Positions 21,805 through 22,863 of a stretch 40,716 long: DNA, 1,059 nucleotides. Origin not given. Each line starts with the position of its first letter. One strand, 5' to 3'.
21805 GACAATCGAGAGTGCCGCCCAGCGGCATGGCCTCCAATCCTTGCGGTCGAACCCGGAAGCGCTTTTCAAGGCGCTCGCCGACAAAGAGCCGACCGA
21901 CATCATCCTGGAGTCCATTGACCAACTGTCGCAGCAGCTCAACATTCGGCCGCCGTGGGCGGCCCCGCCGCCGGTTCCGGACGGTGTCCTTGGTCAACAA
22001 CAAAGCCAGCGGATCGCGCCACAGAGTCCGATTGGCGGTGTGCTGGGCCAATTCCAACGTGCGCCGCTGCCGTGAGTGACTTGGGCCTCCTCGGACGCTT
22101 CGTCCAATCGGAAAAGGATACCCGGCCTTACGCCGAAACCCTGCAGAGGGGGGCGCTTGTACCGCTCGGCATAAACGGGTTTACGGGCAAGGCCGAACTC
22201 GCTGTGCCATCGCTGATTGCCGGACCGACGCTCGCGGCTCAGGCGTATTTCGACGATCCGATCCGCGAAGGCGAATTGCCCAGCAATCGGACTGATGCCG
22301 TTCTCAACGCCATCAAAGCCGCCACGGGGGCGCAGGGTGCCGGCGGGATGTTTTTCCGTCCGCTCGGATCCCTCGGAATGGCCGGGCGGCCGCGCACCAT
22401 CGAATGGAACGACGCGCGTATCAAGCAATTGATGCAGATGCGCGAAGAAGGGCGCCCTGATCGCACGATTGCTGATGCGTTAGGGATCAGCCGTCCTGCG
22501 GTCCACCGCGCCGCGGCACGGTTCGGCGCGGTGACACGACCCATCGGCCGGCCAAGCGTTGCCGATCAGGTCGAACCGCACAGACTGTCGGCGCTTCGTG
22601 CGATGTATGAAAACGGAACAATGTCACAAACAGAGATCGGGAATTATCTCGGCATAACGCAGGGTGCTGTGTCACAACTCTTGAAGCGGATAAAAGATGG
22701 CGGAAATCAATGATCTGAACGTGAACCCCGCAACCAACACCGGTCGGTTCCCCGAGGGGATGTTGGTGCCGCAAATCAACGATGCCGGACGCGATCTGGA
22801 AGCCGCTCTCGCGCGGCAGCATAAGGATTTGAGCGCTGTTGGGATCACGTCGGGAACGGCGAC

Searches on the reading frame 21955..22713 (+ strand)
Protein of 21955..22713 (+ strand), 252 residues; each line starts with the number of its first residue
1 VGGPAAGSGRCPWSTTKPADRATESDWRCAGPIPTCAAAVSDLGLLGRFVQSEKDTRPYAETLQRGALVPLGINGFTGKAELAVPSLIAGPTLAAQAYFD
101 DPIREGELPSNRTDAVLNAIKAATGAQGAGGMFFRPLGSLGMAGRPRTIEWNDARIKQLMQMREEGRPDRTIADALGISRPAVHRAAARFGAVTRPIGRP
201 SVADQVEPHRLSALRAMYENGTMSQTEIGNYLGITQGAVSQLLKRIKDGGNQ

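Call 54: search_protein_families(library=pfam, proteins=[window:21955-22713:+], max_evalue=0.001)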
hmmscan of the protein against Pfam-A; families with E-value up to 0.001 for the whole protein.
window:21955-22713:+ (252 aa): 16 families
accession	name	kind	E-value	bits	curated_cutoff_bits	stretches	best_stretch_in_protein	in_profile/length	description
PF12802.13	MarR_2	-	1.7e-11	44.5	27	1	207-250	4-48/61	MarR family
PF13384.12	HTH_23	-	2.4e-08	34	24.6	1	158-190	9-41/50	Homeodomain-like domain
PF04545.22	Sigma70_r4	-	1.3e-07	31.4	24.1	1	215-245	14-43/50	Sigma-70, region 4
PF13412.12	HTH_24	-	2.3e-07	30.7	21.9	0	212-245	7-40/48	Winged helix-turn-helix DNA-binding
PF02796.21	HTH_7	-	7.5e-07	29.6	23.8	1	144-183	1-38/45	Helix-turn-helix domain of resolvase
PF13404.12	HTH_AsnC-type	-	5.3e-06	26.6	27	0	168-185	19-36/42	AsnC-type helix-turn-helix domain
PF13545.12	HTH_Crp_2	-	7.2e-06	26.3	27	0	222-248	22-48/70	Crp-like helix-turn-helix domain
PF01047.28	MarR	-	9.3e-06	25.9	24.6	1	210-245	5-40/59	MarR family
PF01022.26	HTH_5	-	4.2e-05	23.8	22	0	208-248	2-41/47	Bacterial regulatory protein, arsR family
PF13518.12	HTH_28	-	5.6e-05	23.6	25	0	209-250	1-40/52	Helix-turn-helix domain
PF09339.16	HTH_IclR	-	0.00016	21.8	22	0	170-186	22-38/52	IclR helix-turn-helix domain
PF08281.18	Sigma70_r4_2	-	0.00017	21.6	25.7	0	222-247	26-51/54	Sigma-70, region 4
PF24034.1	DUF7343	-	0.00028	21.1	27.6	0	219-250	15-46/62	Domain of unknown function (DUF7343)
PF22943.2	HTH_68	-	0.00029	20.8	27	0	156-178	7-29/45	Putative helix-turn-helix domain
PF08279.18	HTH_11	-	0.00036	20.8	25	0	156-186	2-35/55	HTH domain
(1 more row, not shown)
